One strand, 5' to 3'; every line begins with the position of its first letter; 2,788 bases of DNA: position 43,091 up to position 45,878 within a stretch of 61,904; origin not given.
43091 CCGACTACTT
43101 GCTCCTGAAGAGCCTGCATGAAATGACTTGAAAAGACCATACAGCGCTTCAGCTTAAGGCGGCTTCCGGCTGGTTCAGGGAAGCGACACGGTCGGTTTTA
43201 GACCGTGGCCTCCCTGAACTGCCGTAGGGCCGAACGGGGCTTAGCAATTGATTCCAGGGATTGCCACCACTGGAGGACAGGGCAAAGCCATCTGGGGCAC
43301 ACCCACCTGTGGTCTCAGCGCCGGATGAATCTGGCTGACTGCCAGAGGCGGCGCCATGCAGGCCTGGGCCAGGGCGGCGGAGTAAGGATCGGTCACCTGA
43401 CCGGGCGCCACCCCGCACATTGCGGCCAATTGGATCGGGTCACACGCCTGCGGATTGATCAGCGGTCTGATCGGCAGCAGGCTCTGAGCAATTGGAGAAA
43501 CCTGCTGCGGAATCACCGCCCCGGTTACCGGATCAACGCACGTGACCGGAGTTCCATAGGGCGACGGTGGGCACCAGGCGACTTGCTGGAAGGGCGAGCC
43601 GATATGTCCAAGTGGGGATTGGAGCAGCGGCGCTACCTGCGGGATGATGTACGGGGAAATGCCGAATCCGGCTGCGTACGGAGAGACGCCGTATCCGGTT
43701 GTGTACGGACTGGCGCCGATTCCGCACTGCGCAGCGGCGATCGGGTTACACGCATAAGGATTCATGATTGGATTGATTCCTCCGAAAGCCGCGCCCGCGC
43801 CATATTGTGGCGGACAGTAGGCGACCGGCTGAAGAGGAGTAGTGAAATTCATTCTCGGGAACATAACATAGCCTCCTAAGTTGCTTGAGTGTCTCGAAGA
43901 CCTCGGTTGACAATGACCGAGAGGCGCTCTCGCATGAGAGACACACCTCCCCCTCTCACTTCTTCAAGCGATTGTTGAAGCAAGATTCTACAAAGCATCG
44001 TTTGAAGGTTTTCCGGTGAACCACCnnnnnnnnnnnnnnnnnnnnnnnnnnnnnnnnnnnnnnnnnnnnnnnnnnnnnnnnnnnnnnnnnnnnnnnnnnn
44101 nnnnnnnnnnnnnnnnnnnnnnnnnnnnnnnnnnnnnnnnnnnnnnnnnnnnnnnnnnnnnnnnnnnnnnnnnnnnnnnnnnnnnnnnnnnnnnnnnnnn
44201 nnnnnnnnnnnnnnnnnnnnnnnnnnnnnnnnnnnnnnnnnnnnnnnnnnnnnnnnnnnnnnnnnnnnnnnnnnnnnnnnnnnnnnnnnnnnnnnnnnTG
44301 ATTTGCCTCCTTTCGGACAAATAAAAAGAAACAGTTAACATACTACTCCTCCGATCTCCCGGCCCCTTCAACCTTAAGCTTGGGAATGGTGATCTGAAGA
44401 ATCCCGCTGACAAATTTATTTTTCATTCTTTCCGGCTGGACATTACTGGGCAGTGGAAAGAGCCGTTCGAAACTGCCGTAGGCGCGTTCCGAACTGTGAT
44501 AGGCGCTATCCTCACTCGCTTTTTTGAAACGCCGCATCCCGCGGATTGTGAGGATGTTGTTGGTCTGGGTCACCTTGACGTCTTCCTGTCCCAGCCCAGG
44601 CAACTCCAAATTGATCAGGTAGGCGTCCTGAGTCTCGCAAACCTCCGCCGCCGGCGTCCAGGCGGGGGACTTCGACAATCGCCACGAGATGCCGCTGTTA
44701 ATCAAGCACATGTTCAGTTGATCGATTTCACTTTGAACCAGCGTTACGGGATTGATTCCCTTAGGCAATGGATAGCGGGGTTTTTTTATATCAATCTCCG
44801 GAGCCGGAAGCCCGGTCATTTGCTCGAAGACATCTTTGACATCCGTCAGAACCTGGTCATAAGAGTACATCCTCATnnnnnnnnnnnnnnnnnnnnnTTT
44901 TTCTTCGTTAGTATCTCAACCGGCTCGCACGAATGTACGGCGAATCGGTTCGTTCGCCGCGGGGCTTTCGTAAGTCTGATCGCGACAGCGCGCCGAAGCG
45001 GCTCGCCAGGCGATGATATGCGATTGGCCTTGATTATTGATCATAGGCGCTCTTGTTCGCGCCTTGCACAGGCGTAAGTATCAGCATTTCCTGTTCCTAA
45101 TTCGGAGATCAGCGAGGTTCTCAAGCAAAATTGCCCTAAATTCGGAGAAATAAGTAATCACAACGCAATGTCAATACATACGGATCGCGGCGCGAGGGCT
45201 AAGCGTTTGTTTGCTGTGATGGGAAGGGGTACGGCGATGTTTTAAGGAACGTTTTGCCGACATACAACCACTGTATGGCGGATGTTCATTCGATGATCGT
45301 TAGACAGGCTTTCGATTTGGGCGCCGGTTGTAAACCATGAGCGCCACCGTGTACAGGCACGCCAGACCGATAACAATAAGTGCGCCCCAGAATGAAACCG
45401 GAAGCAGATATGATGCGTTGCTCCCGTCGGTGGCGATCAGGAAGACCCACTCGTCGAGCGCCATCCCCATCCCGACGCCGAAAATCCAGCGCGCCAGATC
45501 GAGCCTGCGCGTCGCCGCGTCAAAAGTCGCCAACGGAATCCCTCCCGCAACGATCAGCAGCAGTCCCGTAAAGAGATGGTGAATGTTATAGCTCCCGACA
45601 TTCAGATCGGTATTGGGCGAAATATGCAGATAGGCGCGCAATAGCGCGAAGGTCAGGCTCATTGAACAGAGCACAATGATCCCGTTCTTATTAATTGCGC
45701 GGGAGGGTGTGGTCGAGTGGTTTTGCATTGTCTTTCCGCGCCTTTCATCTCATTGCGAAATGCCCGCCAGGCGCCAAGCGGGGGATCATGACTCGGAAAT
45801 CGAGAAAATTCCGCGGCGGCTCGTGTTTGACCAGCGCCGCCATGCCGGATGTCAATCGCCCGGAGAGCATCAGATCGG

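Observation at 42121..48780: Tandemly duplicated four-gene cassette: Hsp20, 90-aa bipartite protein, uncharged Pro/Gly/Gln-rich protein, ClpB-D2-like AAA+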

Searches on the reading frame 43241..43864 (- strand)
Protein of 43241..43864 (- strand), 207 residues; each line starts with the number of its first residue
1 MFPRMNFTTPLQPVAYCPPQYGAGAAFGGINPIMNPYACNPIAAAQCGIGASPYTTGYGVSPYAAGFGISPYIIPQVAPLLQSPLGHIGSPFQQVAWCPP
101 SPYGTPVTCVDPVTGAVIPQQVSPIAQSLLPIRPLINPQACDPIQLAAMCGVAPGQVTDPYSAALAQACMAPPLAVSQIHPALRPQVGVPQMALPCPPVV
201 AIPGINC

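Call 3: search_protein_families(library=pfam, proteins=[window:43241-43864:-], max_evalue=0.1)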
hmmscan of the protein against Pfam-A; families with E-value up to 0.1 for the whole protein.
window:43241-43864:- (207 aa): 0 families

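Call 4: search_protein_families(library=ncbifam, proteins=[window:43241-43864:-], max_evalue=0.1)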
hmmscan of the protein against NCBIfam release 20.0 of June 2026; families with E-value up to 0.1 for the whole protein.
window:43241-43864:- (207 aa): 0 families

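Call 37: find_homologous_proteins(query=window:43241-43864:-, max_evalue=0.001)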
Query window:43241-43864:- (207 aa): 79 proteins with E <= 0.001 among 379 candidates.
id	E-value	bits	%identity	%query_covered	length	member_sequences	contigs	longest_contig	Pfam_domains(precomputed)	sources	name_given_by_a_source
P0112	2.6e-109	383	86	100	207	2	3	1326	-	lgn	-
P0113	5.3e-105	369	84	100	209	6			-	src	-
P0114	9.1e-104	365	86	100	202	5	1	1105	-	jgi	jgi:hypothetical protein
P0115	1.2e-102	361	84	100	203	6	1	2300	-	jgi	-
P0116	4.6e-102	359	83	100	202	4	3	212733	-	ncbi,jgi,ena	jgi:hypothetical protein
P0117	7.2e-94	332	79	100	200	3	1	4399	-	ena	-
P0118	6.0e-76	274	69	100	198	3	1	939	-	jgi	jgi:hypothetical protein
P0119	7.6e-75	270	77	78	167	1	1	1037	-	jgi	jgi:hypothetical protein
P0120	2.4e-58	216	58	100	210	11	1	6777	-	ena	-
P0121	7.2e-54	201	54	100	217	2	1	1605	-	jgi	jgi:hypothetical protein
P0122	1.6e-35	141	47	95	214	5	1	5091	-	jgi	jgi:hypothetical protein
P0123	1.6e-34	138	49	98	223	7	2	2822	-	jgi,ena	-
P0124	5.4e-34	136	47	98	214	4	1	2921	-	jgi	jgi:hypothetical protein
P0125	1.2e-33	135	46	98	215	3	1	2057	-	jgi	jgi:hypothetical protein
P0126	8.6e-33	132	46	94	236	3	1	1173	-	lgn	-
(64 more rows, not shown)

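Call 47: predict_structure(alignment_id=A2)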
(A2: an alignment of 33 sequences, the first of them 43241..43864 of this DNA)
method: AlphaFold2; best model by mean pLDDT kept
length: 207 residues; sequences in the alignment: 33
mean_pLDDT: 47.5   pTM: 0.15
mean pLDDT of the five models: 47.5, 41.5, 39.3, 38.9, 35.5
residues with pLDDT >= 90: 0; 70-90: 6; 50-70: 48; < 50: 153
segments of 3 or more residues with pLDDT < 50: 4-10, 12-17, 21-58, 60-62, 64-74, 76-91, 96-99, 141-143, 151-159, 161-163, 166-184, 186-189, 191-207
pLDDT, mean of each block of 10 residues (from residue 1): 48 47 44 43 45 45 41 41 42 48 57 68 54 55 50 47 48 44 43 44 43
secondary structure, 60 per line:
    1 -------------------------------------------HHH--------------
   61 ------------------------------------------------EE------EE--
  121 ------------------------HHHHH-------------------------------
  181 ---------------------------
elements in order: H145-149

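Call 48: search_protein_families(library=padloc, proteins=[window:43241-43864:-], max_evalue=0.01)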
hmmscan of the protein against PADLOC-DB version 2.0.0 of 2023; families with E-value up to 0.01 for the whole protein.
window:43241-43864:- (207 aa): 0 families

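Call 49: search_protein_families(library=phrogs, proteins=[window:43241-43864:-], max_evalue=0.01)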
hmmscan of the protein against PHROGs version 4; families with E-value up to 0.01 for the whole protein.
window:43241-43864:- (207 aa): 0 families

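Call 70: search_solved_structures(query=A2, max_evalue=1)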
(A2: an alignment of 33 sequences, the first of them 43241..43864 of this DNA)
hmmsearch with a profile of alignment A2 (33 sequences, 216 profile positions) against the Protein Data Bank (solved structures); distinct sequences matched with E-value up to 1: 15.
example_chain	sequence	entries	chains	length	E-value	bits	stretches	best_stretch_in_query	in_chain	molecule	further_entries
9uty_A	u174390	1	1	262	0.032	17.7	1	35-160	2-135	PES-H1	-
9utz_A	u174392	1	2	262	0.033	17.7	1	35-160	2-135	PES-H1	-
9utx_A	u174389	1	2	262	0.033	17.7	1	35-160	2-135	PES-H1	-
9uty_B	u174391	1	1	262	0.04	17.4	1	35-160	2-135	PES-H1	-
8eu1_A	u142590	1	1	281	0.14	15.6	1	37-143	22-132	Polyethylene terephthalate hydrolase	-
8bra_A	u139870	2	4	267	0.16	15.4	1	37-161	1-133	Polyester Hydrolase Leipzig 7 (PHL-7), catalysis-deficient S131A mutant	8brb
8eu0_A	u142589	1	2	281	0.17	15.4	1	37-143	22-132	Polyethylene terephthalate hydrolase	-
8ety_A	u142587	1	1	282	0.22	15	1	37-136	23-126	Polyethylene terephthalate hydrolase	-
8etx_A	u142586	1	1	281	0.24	14.9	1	37-143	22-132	Polyethylene terephthalate hydrolase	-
9qbn_A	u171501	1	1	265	0.25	14.8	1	37-160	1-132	Polyester Hydrolase Leipzig 7 (PHL-7), catalysis-deficient S131A mutant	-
9qdv_A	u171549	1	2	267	0.26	14.8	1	37-160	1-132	Polyester Hydrolase Leipzig 7 (PHL-7), catalysis-deficient S131A mutant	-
7nei_A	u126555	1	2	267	0.27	14.7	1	37-160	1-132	Polyester Hydrolase Leipzig 7 (PHL-7)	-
8etz_A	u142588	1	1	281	0.27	14.7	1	37-143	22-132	Polyethylene terephthalate hydrolase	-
9qde_A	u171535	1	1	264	0.75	13.3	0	38-160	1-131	Polyester Hydrolase Leipzig 7 (PHL-7), catalysis-deficient S131A mutant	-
7cuv_A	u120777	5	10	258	0.87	13.1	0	38-160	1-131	alpha/beta hydrolase | PSH1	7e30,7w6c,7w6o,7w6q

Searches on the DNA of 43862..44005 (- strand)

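Call 83: build_rna_model(alignment_id=A3)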
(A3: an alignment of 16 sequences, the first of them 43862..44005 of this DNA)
Model R1 built from alignment A3 (16 sequences, 166 columns); structure: RNAalifold consensus.
model positions 143; base pairs 25; branch points 2; effective number of sequences 1.8; information 0.59 bits per position. Calibrated on 0.2 Mb of random sequence (short: E-values are rough).
structure used (alignment columns):
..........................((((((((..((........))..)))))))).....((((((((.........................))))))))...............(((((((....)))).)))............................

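Call 84: search_with_rna_model(model_id=R1, sources=[window, L001, L004, L005, L006, L009, L011, L014, L015, L016, L018, L019, L020, L021, L022, L023, L024, L025, L026, L027, L030, L031, L032, L036, L037, L039, L040, L041, L043, L044, L045, L046, L047, L050, L051, L055, L056, L057, L058, L059, L062, L063, L064, L066, L067, L068, L069, L070, L071, L072, L073, L074, L075, L076, L077, L079, L080, L081, L082, L083, L084, L087, L089, L092, L093, L094, L095, L096, L097, L098, L100, L101, L102, L103, L104, L105, L106, L109, L110, L111, L112], max_evalue=0.01, make_alignment=true)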
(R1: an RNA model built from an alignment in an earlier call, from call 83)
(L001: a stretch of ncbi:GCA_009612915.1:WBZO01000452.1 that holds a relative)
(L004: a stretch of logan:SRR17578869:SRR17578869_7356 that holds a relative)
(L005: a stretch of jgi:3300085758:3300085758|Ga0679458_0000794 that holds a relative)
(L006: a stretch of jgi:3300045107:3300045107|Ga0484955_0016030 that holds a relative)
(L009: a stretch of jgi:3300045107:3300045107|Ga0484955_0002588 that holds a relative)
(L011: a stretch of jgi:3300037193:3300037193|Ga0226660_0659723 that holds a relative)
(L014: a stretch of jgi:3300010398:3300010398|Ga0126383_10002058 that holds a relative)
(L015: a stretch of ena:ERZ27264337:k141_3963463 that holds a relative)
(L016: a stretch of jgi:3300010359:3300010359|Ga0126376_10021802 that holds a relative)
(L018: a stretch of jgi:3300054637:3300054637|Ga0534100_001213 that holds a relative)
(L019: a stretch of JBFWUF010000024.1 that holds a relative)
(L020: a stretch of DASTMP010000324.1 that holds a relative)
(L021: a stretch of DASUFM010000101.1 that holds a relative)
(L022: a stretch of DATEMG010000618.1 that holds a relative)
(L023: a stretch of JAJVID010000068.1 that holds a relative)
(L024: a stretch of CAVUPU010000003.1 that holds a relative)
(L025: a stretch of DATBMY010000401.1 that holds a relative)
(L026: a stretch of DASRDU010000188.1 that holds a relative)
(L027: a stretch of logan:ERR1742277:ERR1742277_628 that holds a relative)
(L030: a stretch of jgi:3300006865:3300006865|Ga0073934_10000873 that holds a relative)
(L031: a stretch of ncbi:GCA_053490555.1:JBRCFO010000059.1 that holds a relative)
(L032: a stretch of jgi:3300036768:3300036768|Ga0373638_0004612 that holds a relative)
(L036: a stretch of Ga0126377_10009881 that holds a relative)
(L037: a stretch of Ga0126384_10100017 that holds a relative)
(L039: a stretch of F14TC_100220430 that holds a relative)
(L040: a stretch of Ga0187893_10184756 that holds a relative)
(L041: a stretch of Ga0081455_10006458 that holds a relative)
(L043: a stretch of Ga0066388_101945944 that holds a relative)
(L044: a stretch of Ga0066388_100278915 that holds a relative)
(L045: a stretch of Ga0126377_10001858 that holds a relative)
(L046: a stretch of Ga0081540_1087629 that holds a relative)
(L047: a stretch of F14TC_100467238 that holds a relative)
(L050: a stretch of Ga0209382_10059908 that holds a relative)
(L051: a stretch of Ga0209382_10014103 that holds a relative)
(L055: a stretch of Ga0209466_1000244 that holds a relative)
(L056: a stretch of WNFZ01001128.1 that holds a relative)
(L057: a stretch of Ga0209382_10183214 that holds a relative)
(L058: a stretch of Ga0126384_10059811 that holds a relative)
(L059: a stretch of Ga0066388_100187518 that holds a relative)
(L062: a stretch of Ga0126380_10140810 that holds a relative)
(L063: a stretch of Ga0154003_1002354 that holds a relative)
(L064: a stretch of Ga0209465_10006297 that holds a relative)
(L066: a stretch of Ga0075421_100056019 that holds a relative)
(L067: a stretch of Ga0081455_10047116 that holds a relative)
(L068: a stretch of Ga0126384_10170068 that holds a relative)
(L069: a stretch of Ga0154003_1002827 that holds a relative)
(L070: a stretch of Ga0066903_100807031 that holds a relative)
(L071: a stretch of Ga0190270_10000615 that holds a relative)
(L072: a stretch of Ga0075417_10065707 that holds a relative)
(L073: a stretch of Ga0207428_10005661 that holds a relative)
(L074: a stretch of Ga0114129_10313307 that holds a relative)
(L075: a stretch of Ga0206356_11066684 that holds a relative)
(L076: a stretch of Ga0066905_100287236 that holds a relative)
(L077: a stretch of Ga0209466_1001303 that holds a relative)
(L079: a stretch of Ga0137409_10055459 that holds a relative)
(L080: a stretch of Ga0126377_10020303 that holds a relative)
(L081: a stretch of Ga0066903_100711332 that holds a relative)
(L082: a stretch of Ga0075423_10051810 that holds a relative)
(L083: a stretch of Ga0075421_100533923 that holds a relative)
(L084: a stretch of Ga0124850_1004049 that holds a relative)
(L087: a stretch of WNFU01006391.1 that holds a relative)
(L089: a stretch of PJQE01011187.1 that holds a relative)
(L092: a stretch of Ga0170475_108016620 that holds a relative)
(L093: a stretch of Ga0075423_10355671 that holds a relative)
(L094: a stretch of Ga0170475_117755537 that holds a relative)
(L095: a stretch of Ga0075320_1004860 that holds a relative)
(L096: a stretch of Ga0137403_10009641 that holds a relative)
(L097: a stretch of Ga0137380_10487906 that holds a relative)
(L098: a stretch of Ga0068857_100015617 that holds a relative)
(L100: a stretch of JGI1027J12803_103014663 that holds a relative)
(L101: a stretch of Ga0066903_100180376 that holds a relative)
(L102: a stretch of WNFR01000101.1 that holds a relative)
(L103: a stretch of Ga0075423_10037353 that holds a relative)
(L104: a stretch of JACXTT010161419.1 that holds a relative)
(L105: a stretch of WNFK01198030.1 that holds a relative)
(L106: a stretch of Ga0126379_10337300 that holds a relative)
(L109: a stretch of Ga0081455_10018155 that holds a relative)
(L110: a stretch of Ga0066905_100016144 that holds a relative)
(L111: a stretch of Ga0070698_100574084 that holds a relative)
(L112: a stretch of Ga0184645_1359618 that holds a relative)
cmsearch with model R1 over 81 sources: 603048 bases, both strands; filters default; matches with E-value up to 0.01: 62.
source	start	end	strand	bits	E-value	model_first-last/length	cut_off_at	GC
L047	992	1134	+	167.3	1.7e-50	1-143/143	no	0.5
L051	3279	3421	+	167.3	1.7e-50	1-143/143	no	0.5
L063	2317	2459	+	166.5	3e-50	1-143/143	no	0.49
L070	627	770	+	166.3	3.3e-50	1-143/143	no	0.51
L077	1026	1168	+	166.1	4.1e-50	1-143/143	no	0.5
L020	8511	8654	+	165.2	8e-50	1-143/143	no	0.49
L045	598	741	+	165.2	8e-50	1-143/143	no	0.49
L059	1395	1538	+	165.2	8e-50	1-143/143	no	0.49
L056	6453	6595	+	164.1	1.7e-49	1-143/143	no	0.52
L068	906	1049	+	164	1.9e-49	1-143/143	no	0.51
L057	979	1121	+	163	3.9e-49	1-143/143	no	0.53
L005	10441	10584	+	162.5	5.6e-49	1-143/143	no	0.53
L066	1298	1440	+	161.5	1.2e-48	1-143/143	no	0.49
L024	8395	8535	+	160.5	2.6e-48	1-143/143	no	0.53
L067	2089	2231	+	160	3.6e-48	1-143/143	no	0.51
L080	4227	4369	+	158.8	8.9e-48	1-143/143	no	0.53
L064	4796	4938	+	158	1.6e-47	1-143/143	no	0.52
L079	3381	3523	+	158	1.6e-47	1-143/143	no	0.51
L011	8803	8947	+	157.8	1.8e-47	1-143/143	no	0.49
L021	1395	1539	+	157.1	3.2e-47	1-143/143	no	0.47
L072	795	937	+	156.3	5.5e-47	1-143/143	no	0.48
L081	746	889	+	155.5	9.8e-47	1-143/143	no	0.52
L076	957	1100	+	154.2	2.6e-46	1-143/143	no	0.49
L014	10434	10568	+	151.8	1.6e-45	1-143/143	no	0.51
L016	1709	1843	+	151.8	1.6e-45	1-143/143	no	0.51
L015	5294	5428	+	151.3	2.2e-45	1-143/143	no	0.5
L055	2226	2369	+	150.6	3.9e-45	1-143/143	no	0.51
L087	2999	3142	+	150.5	3.9e-45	1-143/143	no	0.51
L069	4103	4246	+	149.4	9.2e-45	1-143/143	no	0.47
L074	881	1025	+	148.2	2.2e-44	1-143/143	no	0.49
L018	1346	1489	+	147.5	3.7e-44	1-143/143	no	0.49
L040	785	927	+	147.5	3.9e-44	1-143/143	no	0.47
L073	1310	1452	+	145.4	1.8e-43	1-143/143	no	0.47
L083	1121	1263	+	145.4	1.8e-43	1-143/143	no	0.47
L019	8511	8655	+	144.9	2.5e-43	1-143/143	no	0.52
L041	6542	6686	+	143.4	7.7e-43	1-143/143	no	0.49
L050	3776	3918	+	143.4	8e-43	1-143/143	no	0.47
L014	6859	7002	+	143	1e-42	1-143/143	no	0.53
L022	8554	8697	+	142.5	1.5e-42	1-143/143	no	0.47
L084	1894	2037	+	142.5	1.5e-42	1-143/143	no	0.47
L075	620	790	+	142.3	1.7e-42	1-143/143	no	0.47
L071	6447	6589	+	141.5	3.1e-42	1-143/143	no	0.48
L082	967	1111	+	141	4.5e-42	1-143/143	no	0.5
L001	10386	10528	+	140.2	8.4e-42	1-143/143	no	0.51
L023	8353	8495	+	140.1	8.5e-42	1-143/143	no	0.52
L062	681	825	+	139.3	1.6e-41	1-143/143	no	0.48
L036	5449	5586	+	138.5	3e-41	1-143/143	no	0.49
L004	10386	10528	+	136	1.9e-40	1-143/143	no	0.5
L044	900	1043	+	135.7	2.3e-40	1-143/143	no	0.51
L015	1725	1868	+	135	3.9e-40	1-143/143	no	0.53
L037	1910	2053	+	133.7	1e-39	1-143/143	no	0.5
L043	560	701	+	132.2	3e-39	1-143/143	no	0.48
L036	1535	1675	+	132.1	3.3e-39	1-143/143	no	0.5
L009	10537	10680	+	130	1.6e-38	1-143/143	no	0.44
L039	1937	2067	+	129.3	2.5e-38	1-143/143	no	0.44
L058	2454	2598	+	128.7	4.2e-38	1-143/143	no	0.48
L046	915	1061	+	115.4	7.7e-34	1-143/143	no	0.52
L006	2221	2359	+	112.2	8e-33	1-143/143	no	0.55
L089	781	905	+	38.5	3.5e-09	1-143/143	no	0.5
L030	8992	9117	+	22.8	0.00038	1-143/143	no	0.47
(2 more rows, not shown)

Alignment A5: 62 matches aligned to the model, 196 columns, each read 5' to 3' on its own strand. Consensus structure (alignment columns), stored with it:
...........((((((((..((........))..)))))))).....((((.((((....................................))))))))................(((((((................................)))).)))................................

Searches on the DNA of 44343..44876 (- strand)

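Call 59: search_rna_families(source=L031, start=7500, end=10000, threshold=evalue, max_evalue=1, show_alignments=3)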
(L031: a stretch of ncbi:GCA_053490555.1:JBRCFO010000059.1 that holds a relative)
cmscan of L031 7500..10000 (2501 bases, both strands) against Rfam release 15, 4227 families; matches with E-value up to 1: 1.
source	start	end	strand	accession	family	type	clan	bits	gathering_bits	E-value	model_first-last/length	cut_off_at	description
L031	9960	9972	-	RF01151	snoU82P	Gene; snRNA; snoRNA; CD-box;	-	16.9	42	0.3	43-55/55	no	Small nucleolar RNA U82P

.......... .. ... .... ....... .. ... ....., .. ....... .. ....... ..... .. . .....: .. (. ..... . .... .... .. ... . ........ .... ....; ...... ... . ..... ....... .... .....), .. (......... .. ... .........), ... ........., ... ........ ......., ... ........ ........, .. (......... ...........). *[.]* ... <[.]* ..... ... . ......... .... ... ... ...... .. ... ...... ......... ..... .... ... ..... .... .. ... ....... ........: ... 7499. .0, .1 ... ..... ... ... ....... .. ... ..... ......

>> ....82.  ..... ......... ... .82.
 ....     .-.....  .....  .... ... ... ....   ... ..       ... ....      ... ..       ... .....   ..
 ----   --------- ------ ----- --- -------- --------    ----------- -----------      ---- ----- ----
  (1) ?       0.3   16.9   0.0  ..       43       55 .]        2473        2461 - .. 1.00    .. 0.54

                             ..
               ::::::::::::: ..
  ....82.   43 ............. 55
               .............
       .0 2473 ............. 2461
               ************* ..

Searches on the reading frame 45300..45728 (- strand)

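Call 3: search_protein_families(library=pfam, proteins=[window:45300-45728:-], max_evalue=0.1)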
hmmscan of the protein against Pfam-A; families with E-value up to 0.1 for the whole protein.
window:45300-45728:- (142 aa): 0 families

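Call 4: search_protein_families(library=ncbifam, proteins=[window:45300-45728:-], max_evalue=0.1)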
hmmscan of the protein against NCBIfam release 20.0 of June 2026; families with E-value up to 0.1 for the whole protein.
window:45300-45728:- (142 aa): 1 family
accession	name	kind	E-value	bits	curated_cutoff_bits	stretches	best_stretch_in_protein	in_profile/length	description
NF004903.0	PRK06265.1-3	equivalog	0.04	13.3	193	1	28-112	41-123/211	cobalt transporter CbiM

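Call 48: search_protein_families(library=padloc, proteins=[window:45300-45728:-], max_evalue=0.01)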
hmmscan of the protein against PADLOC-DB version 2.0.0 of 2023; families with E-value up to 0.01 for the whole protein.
window:45300-45728:- (142 aa): 0 families

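Call 49: search_protein_families(library=phrogs, proteins=[window:45300-45728:-], max_evalue=0.01)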
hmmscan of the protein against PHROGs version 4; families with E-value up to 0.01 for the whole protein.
window:45300-45728:- (142 aa): 1 family
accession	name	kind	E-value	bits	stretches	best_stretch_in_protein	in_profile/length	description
phrog_14453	-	lysis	0.00062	20.6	1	106-140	20-54/65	holin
